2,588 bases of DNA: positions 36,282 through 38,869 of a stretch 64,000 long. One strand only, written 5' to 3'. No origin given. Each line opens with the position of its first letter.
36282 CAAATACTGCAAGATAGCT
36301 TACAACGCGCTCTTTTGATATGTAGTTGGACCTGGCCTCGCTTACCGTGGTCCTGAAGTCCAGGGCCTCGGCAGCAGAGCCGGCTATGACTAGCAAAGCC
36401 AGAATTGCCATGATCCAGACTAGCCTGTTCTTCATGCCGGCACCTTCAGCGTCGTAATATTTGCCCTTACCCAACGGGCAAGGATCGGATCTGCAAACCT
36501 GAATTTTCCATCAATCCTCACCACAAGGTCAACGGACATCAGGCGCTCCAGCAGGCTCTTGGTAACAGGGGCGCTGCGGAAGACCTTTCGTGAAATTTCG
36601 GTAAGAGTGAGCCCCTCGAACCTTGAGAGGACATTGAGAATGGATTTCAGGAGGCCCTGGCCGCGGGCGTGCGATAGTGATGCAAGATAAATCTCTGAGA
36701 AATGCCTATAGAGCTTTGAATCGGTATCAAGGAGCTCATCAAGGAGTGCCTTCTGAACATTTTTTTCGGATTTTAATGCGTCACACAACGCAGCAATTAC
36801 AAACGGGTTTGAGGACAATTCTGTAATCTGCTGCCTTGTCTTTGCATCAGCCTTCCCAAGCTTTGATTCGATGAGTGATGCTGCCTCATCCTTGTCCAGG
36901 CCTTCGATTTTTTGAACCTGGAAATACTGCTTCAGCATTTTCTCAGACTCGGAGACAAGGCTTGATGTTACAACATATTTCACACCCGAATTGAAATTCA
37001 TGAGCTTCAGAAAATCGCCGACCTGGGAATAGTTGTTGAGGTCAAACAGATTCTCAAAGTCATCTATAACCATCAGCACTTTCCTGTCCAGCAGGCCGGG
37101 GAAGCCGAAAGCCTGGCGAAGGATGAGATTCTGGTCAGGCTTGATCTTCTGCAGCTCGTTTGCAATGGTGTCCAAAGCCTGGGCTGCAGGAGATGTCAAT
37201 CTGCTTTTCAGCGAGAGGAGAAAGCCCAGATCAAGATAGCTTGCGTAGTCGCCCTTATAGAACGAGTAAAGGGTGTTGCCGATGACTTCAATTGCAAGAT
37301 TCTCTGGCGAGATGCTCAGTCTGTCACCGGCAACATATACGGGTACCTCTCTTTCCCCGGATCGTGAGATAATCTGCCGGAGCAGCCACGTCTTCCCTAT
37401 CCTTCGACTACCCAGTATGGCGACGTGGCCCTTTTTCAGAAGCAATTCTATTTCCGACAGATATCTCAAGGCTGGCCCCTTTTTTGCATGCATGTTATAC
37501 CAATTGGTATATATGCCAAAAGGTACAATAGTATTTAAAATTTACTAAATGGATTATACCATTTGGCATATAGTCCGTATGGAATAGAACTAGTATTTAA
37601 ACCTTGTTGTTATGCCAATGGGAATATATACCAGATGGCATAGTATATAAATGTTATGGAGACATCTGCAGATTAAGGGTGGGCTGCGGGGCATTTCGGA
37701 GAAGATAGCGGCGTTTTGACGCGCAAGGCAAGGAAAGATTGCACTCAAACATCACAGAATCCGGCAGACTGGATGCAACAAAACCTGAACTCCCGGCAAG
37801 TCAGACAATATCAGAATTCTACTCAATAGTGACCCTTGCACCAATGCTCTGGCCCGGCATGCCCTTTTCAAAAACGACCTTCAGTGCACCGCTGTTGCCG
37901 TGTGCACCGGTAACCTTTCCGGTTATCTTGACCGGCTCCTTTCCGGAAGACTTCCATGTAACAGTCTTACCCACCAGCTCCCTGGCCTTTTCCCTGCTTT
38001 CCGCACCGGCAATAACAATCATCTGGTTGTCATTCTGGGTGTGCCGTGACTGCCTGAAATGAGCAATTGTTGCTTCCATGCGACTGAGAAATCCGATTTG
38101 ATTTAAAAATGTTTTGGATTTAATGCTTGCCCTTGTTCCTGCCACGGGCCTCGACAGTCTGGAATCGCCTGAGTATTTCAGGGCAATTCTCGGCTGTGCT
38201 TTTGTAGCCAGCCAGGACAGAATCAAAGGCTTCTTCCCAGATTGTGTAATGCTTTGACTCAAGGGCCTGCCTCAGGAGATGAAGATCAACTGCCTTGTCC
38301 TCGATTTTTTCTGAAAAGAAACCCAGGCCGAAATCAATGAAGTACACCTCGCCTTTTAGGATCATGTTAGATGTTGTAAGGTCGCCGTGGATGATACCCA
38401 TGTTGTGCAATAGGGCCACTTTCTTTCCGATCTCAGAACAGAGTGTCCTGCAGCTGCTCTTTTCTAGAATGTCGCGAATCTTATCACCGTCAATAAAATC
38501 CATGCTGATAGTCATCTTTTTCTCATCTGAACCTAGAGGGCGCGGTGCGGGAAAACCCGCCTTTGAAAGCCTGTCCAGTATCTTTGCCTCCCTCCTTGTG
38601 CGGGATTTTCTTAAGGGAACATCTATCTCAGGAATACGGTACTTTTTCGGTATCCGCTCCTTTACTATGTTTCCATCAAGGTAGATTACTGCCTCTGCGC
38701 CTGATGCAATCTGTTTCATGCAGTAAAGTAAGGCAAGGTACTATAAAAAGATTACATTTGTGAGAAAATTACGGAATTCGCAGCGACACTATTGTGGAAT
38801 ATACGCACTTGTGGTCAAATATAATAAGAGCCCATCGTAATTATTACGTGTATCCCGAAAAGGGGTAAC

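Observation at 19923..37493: Fourteen co-directional, translationally coupled genes for an Arch_ATPase plus orphan secreted, bitopic, polytopic and helical cytoplasmic proteins: candidate undescribed trans-envelope apparatus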

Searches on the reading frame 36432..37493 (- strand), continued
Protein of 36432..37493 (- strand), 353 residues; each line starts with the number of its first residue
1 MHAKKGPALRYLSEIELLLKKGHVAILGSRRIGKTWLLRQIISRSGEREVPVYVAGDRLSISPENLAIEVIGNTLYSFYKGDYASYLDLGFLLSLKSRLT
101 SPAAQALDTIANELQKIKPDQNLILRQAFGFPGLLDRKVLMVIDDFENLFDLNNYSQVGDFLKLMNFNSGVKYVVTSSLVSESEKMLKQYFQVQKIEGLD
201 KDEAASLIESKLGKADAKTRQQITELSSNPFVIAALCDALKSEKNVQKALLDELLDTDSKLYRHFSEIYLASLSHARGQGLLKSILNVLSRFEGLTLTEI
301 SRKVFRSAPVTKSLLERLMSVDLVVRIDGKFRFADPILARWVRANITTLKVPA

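Call 59: find_encoding_contigs(protein=P0004, flank=10000, max_places=1)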
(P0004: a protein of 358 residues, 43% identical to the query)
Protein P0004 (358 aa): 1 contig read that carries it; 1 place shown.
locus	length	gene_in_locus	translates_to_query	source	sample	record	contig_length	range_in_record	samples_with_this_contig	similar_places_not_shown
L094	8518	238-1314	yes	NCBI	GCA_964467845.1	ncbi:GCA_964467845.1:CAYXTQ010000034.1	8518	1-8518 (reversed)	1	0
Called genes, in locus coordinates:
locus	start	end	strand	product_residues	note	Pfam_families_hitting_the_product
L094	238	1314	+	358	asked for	PF13173:AAA_14 (faint)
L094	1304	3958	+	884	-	-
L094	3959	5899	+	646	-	-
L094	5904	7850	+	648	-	-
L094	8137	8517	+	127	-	?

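Call 71: search_solved_structures(query=A3, max_evalue=1)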
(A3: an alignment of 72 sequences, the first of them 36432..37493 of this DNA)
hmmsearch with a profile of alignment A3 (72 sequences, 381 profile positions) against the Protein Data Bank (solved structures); distinct sequences matched with E-value up to 1: 211 (the best 60 are shown).
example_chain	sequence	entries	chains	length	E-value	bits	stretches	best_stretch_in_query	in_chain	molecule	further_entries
3cmu_A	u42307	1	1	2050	1.1e-10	44.4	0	28-64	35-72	Protein recA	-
2fna_A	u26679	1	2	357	1e-09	41.3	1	4-263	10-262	Conserved hypothetical protein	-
3cmt_A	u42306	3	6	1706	8.3e-09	38.3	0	28-64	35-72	Protein recA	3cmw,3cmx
2qen_A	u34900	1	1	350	1.9e-07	33.8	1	5-118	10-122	WALKER-TYPE ATPASE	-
3cmv_A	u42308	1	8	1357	7.6e-07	31.8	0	28-64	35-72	Protein recA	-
4xgc_E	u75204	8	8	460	0.00049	22.6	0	21-61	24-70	Origin recognition complex subunit 5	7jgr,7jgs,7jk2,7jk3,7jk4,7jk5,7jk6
7p48_6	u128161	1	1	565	0.0008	21.9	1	5-62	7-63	ABC-F type ribosomal protection protein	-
6mfv_A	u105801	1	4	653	0.00086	21.8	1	150-256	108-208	tetratricopeptide repeat sensor PH0952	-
9nlj_U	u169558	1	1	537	0.00092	21.7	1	13-71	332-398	Uup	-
9ip0_A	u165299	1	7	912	0.001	21.5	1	9-67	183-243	Chaperone protein ClpB1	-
5m7n_A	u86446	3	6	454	0.0018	20.7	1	16-80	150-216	Nitrogen assimilation regulatory protein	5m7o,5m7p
5d4w_A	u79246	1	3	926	0.0041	19.5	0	9-50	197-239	Putative heat shock protein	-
6dju_A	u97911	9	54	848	0.0042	19.5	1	9-62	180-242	Chaperone protein ClpB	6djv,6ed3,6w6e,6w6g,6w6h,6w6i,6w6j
9cru_A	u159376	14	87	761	0.0056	19.1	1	9-175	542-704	Vesicular-fusion protein SEC18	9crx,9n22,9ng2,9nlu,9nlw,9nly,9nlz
2kjq_A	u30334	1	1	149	0.007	18.8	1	23-78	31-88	DnaA-related protein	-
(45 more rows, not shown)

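Call 73: predict_structure(alignment_id=A3)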
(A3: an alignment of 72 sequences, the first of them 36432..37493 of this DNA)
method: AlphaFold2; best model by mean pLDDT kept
length: 353 residues; sequences in the alignment: 72
mean_pLDDT: 94.4   pTM: 0.91
mean pLDDT of the five models: 94.4, 94.2, 94.0, 93.9, 93.8
residues with pLDDT >= 90: 323; 70-90: 16; 50-70: 5; < 50: 9
segments of 3 or more residues with pLDDT < 50: 1-4, 349-353
pLDDT, mean of each block of 10 residues (from residue 1): 60 96 97 96 92 95 96 98 98 98 98 98 98 97 97 95 92 98 97 96 95 96 97 98 97 97 97 92 97 97 98 98 98 97 77 38
secondary structure, 60 per line:
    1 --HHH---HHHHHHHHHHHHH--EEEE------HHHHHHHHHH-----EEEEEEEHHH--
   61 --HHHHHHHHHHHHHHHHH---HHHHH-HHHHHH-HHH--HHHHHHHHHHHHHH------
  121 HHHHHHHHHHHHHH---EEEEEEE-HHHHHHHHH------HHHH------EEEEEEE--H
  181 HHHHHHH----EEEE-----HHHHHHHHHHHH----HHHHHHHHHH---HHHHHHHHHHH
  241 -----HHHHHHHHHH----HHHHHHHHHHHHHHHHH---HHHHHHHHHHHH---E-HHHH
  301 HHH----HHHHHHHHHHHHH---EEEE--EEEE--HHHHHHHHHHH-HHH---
elements in order: H9-21 E24-27 H34-43 E49-55 H63-79 H83-87 H89-94 H101-114 H121-134 E138-144 H146-154 H161-164 E171-177 H180-187 E192-195 H201-212 H217-226 H230-240 H246-255 H260-276 H280-291 H297-303 H308-320 E324-327 E330-333 H336-346

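Call 78: fold_search(model_id=the predicted structure, library=pdb)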
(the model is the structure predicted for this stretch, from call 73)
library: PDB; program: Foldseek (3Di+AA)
matches with E <= 10: 1708; with E <= 0.001: 84
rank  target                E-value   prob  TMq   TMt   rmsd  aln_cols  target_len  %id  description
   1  2qen                  1.2e-09  1.00  0.63  0.64   6.2       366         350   16  The walker-type atpase paby2304 of pyrococcus abyssi (released 2008-07-01)
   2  2fna_A                1.2e-09  1.00  0.60  0.61   6.9       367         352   14  Crystal structure of an archaeal aaa+ atpase (sso1545) from sulfolobus solfataricus p2 at 2.00 A resolution (released 2006-02-07)
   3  4xgc_A                2.6e-07  1.00  0.45  0.50   9.7       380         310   11  Crystal structure of the eukaryotic origin recognition complex (released 2015-04-01)
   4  8rfh_A                3.1e-07  1.00  0.40  0.22  15.2       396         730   15  CryoEM structure of the plant helper NLR NRC2 in its resting state (released 2024-01-10)
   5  7crc_B                4.5e-07  1.00  0.60  0.22   5.2       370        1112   15  Cryo-EM structure of plant NLR RPP1 tetramer in complex with ATR1 (released 2020-12-16)
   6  9gjp_E                7.3e-07  1.00  0.33  0.29  17.4       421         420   13  OCCM maturation intermediate stalled with an Arginine Finger mutation in Mcm5: Conformer 2 (released 2025-03-05)
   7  7crc_A                1.8e-06  1.00  0.61  0.22   5.2       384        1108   16  Cryo-EM structure of plant NLR RPP1 tetramer in complex with ATR1 (released 2020-12-16)
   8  1fnn_A                1.8e-06  1.00  0.37  0.35  13.8       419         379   13  CRYSTAL STRUCTURE OF CDC6P FROM PYROBACULUM AEROPHILUM (released 2000-10-04)
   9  8s0e_G                2.0e-06  1.00  0.41  0.42  12.4       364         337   13  H. sapiens OCCM bound to double stranded DNA (released 2024-10-02)
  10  7jgr_A                2.3e-06  1.00  0.42  0.38  13.2       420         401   12  Structure of Drosophila ORC bound to DNA (84 bp) and Cdc6 (released 2020-09-09)
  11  7dfv_A                2.4e-06  1.00  0.55  0.40   8.1       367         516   16  Cryo-EM structure of plant NLR RPP1 tetramer core part (released 2020-12-16)
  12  7jlv_A                2.4e-06  1.00  0.55  0.46   6.5       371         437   16  Structure of the activated Roq1 resistosome directly recognizing the pathogen effector XopQ (released 2020-12-02)
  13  7jpo_A                2.6e-06  1.00  0.42  0.42  12.6       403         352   12  ORC-O1AAA: Human Origin Recognition Complex (ORC) with dynamic/unresolved ORC2 WH (released 2020-09-02)
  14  7xx2_A                2.7e-06  1.00  0.63  0.29   8.4       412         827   16  Cryo-EM structure of Sr35 resistosome induced by AvrSr35 R381A (released 2022-11-02)
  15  8zp5_E                3.0e-06  1.00  0.34  0.29  17.3       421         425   14  Cryo-EM structure of origin recognition complex (Orc5 basic patch mutations) with ARS1 DNA bound (released 2025-04-16)
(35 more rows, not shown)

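Call 81: search_protein_families(library=padloc, max_evalue=0.01, proteins=[window:36432-37493:-, L084:13707-15500:+, L084:15517-17781:+, L081:6908-7798:-])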
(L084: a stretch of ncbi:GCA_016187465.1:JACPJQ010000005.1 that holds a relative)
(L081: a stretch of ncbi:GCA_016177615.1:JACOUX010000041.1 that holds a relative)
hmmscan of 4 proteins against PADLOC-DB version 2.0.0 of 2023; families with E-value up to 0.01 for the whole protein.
window:36432-37493:- (353 aa): 5 families
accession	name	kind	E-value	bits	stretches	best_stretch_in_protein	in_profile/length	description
PDLC04984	PDC-S27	-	1.3e-05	22.2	0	23-44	25-46/474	-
PDLC04140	mad8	-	5.9e-05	20.7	1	20-125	26-70/314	mads_8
PDLC04789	PDC-S01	-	0.0027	14.8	1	19-48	14-44/375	-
PDLC04787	PDC-S01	-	0.004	14.1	1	10-50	15-56/412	-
PDLC04985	PDC-S27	-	0.0058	13.6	0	24-54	28-57/484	-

L084:13707-15500:+ (597 aa): 0 families

L084:15517-17781:+ (754 aa): 2 families
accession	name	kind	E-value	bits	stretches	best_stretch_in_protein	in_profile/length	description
PDLC03859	LmuB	-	0.00071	16.9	1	169-412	251-427/611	-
PDLC04890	PDC-S06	-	0.0079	12.8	0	245-408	299-459/732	-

L081:6908-7798:- (296 aa): 0 families

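Call 83: find_related_loci(query=A3, collection=viral_contigs, flank=10000)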
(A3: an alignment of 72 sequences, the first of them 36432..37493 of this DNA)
Query A3 (353 aa) in viral_contigs; peptide patterns used: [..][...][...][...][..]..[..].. (x = any residue, [..] = any of these).
7 stretches matched a pattern, but none encodes a relative of the query by tblastn (E <= 1e-3).

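Call 84: find_encoding_contigs(protein=P0048, flank=10000, max_places=1)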
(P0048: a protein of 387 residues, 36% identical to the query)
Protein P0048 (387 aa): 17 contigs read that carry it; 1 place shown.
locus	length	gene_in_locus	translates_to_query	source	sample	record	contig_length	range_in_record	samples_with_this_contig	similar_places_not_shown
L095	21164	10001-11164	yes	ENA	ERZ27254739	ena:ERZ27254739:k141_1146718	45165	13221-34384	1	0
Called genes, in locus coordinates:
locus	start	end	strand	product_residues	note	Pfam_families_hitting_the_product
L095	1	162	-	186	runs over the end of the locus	-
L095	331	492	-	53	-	-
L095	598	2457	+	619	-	PF00317:Ribonuc_red_lgN, PF02867:Ribonuc_red_lgC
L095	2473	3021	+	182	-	PF06821:Ser_hydrolase, PF12697:Abhydrolase_6 (weak)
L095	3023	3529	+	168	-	-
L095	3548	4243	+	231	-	PF22175:Ogg-HhH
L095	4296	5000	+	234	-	PF00730:HhH-GPD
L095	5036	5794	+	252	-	-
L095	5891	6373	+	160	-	PF00072:Response_reg (weak)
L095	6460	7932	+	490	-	PF02789:Peptidase_M17_N, PF00883:Peptidase_M17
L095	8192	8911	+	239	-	PF00970:FAD_binding_6, PF00175:NAD_binding_1, PF08030:NAD_binding_6 (faint)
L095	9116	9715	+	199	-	-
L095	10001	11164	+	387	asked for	-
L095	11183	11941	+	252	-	-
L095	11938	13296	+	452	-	-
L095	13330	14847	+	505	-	-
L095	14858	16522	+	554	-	-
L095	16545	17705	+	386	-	-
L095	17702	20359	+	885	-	-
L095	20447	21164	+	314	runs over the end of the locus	-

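Call 93: search_solved_structures(query=A5, max_evalue=1, show_alignments=1)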
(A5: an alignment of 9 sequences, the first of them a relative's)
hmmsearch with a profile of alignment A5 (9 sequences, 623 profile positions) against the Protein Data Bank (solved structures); distinct sequences matched with E-value up to 1: 23.
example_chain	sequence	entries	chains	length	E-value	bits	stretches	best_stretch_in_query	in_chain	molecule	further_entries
4ydh_A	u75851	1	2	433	0.015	17.5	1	41-267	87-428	Formin-like protein 1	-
3nyj_A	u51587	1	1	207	0.03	16.6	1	164-299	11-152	Amyloid beta A4 protein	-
6v44_B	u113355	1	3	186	0.032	16.4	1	183-287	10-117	Hemagglutinin HA2 chain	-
3nyl_A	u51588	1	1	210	0.034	16.3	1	164-300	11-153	Amyloid beta (A4) protein (Peptidase nexin-II, Alzheimer disease), isoform CRA_b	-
4yn0_B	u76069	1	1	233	0.068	15.4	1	165-302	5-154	Amyloid beta A4 protein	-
6v48_B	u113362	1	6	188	0.16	14.2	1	183-286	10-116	Hemagglutinin HA2 chain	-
5buo_A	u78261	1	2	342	0.17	14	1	165-301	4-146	Amyloid beta A4 protein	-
1le4_A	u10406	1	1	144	0.19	13.9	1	182-265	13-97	APOLIPOPROTEIN E4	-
8grx_A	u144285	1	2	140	0.19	13.9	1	182-265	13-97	Apolipoprotein E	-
1gs9_A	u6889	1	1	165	0.24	13.5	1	182-265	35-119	APOLIPOPROTEIN E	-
6ncn_A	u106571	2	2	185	0.32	13.2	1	182-265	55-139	Apolipoprotein E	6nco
1b68_A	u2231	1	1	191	0.34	13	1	182-265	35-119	APOLIPOPROTEIN E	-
9sa3_A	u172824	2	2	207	0.4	12.8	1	182-265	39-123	Apolipoprotein E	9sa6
3s84_A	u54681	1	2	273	0.41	12.8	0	204-264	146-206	Apolipoprotein A-IV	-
5yl9_A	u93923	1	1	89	0.41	12.8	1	183-254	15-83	Spike glycoprotein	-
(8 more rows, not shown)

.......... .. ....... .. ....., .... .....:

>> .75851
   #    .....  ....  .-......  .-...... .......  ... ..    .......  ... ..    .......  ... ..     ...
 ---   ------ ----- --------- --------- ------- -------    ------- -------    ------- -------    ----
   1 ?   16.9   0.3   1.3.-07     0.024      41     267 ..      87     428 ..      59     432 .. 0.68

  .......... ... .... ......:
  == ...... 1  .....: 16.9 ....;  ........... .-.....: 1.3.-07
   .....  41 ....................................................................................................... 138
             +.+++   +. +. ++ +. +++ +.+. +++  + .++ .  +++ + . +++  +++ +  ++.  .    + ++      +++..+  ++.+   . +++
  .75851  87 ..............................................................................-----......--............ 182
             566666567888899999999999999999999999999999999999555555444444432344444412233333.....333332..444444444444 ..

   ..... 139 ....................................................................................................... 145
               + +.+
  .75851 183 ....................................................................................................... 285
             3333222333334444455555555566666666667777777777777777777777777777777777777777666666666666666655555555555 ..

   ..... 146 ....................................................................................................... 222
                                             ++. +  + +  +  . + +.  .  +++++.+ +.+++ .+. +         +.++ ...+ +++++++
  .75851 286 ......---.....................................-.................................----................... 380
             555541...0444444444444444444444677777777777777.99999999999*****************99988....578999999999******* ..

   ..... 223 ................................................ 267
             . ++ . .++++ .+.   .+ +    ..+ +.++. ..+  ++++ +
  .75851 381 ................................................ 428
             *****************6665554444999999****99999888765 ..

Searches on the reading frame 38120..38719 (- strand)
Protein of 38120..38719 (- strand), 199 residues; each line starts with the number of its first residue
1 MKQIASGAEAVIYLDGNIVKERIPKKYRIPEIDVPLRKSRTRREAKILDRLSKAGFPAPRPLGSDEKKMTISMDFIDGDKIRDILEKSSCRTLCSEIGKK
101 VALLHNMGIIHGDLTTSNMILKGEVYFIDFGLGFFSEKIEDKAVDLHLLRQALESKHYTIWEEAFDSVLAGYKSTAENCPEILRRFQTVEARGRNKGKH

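Call 5: search_protein_families(library=pfam, max_evalue=0.1, proteins=[window:38120-38719:-])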
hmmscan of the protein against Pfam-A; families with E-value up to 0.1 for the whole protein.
window:38120-38719:- (199 aa): 8 families
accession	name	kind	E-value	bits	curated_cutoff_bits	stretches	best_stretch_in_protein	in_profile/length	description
PF01163.29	RIO1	-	1.7e-11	44.5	22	1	38-131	52-149/187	RIO domain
PF00069.31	Pkinase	-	2.2e-09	37.5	31.7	1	37-134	41-146/263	Protein kinase domain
PF01636.29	APH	-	1e-08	35.7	23.2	2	3-106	4-109/239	Phosphotransferase enzyme family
PF06293.20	Kdo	-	9.8e-08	32.1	21.3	1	34-131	51-167/207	Lipopolysaccharide kinase (Kdo/WaaP) family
PF07714.23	PK_Tyr_Ser-Thr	-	0.002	17.9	23.1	1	44-133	51-149/258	Protein tyrosine and serine/threonine kinase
PF03109.22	ABC1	-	0.01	15.5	22.9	1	65-133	139-214/244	ABC1 atypical kinase-like domain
PF06176.17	WaaY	-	0.05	13.7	20.3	1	73-160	122-201/229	Lipopolysaccharide core biosynthesis protein (WaaY)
PF01633.27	Choline_kinase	-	0.078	12.7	29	1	32-131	102-189/300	Choline/ethanolamine kinase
